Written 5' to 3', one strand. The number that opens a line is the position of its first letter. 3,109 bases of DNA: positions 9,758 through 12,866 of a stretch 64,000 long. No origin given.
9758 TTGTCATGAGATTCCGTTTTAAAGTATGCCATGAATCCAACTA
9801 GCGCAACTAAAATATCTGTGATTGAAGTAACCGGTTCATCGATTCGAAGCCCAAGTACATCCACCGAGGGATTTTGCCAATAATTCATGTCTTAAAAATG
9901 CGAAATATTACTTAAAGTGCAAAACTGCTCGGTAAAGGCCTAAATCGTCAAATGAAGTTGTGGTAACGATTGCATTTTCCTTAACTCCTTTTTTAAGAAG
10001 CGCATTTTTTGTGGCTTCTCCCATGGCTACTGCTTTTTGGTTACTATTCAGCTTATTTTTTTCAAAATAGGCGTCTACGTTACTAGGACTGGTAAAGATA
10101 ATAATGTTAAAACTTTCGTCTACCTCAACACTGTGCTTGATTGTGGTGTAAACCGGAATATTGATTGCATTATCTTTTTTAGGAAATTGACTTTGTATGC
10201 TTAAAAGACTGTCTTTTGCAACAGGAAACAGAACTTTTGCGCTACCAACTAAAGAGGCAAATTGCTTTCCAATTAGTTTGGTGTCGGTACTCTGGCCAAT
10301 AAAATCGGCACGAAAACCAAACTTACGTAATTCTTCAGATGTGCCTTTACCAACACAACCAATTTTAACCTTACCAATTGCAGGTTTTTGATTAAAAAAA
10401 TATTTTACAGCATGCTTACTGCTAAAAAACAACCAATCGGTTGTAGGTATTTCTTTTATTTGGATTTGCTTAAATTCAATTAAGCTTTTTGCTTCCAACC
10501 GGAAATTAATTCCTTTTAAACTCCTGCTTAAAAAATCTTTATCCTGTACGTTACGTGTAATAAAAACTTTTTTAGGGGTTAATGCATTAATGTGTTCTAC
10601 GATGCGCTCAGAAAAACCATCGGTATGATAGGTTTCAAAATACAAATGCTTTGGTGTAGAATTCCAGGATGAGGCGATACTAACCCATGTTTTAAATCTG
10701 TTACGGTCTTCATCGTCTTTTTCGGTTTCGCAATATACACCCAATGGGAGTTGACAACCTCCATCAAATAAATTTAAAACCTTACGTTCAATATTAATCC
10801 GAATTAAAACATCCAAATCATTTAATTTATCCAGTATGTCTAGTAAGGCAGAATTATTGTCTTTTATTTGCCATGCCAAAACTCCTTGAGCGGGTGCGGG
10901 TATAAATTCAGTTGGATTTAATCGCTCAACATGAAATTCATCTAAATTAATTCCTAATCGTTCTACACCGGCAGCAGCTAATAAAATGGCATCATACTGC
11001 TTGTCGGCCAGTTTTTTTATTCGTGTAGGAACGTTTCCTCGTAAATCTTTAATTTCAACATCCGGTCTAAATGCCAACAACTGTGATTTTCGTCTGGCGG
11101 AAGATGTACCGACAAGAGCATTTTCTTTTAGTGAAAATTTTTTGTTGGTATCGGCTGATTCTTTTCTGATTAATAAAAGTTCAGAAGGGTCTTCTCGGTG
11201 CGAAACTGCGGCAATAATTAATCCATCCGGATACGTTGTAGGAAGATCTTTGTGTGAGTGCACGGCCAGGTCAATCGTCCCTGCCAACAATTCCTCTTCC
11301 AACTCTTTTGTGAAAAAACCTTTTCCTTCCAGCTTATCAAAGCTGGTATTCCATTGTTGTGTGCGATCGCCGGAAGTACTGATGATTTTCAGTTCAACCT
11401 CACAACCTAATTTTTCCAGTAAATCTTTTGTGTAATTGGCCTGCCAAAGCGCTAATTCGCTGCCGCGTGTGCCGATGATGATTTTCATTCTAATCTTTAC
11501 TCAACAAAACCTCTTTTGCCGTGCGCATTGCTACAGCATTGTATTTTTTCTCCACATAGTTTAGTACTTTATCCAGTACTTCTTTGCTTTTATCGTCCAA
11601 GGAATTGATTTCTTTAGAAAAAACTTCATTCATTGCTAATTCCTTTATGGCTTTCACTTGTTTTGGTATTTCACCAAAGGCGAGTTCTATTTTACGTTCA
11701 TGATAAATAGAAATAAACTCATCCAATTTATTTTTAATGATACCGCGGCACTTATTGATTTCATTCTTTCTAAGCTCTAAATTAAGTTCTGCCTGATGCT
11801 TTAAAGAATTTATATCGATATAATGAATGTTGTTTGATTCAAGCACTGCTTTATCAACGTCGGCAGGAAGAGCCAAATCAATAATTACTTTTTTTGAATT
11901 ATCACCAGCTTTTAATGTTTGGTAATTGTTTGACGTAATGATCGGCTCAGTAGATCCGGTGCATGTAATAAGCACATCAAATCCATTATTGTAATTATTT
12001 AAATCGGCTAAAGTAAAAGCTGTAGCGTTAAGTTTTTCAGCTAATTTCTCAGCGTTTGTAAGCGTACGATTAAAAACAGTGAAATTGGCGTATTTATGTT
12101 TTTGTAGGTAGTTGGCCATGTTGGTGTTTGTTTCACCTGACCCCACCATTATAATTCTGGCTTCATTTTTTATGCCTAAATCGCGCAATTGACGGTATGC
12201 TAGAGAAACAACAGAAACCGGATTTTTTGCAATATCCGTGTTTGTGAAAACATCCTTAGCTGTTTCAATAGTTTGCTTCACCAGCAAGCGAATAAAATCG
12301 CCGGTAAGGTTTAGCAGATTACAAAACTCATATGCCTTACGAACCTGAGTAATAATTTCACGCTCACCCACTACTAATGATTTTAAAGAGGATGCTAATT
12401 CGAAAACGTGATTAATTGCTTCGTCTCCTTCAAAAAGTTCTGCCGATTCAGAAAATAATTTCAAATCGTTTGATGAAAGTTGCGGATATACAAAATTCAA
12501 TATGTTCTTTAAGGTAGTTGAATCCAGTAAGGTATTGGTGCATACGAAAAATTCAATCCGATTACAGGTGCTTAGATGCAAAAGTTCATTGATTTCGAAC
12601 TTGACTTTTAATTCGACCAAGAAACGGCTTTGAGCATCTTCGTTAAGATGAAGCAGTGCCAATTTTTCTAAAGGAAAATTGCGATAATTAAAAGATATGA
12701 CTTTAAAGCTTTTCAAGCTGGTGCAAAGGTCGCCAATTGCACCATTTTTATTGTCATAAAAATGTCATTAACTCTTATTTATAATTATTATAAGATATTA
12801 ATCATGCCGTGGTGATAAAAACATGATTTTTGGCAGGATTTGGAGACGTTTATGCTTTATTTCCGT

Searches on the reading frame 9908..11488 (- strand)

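Call 39: search_protein_families(library=pfam, proteins=[window:9908-11488:-], max_evalue=0.001)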
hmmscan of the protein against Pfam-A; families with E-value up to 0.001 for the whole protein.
window:9908-11488:- (526 aa): 3 families
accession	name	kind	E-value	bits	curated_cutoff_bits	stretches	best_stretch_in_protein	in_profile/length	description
PF01379.25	Porphobil_deam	-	3.3e-71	239.5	22.1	1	3-215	1-205/207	Porphobilinogen deaminase, dipyromethane cofactor binding domain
PF02602.20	HEM4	-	5.5e-25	88.3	27.5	1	343-513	34-226/231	Uroporphyrinogen-III synthase HemD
PF03900.20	Porphobil_deamC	-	1.2e-05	26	26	1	229-258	2-30/74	Porphobilinogen deaminase, C-terminal domain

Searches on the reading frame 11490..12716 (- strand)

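Call 39: search_protein_families(library=pfam, proteins=[window:11490-12716:-], max_evalue=0.001)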
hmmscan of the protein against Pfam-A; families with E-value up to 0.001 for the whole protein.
window:11490-12716:- (408 aa): 3 families
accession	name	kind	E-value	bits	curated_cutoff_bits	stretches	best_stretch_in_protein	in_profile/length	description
PF05201.20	GlutR_N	-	1.3e-32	113.1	27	1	7-160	1-151/151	Glutamyl-tRNAGlu reductase, N-terminal domain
PF01488.26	Shikimate_DH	-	9e-28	97.5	24.3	1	184-307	11-137/138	Shikimate / quinate 5-dehydrogenase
PF03435.24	Sacchrp_dh_NADP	-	9.7e-05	23.2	25.1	0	188-314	1-109/129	Saccharopine dehydrogenase NADP binding domain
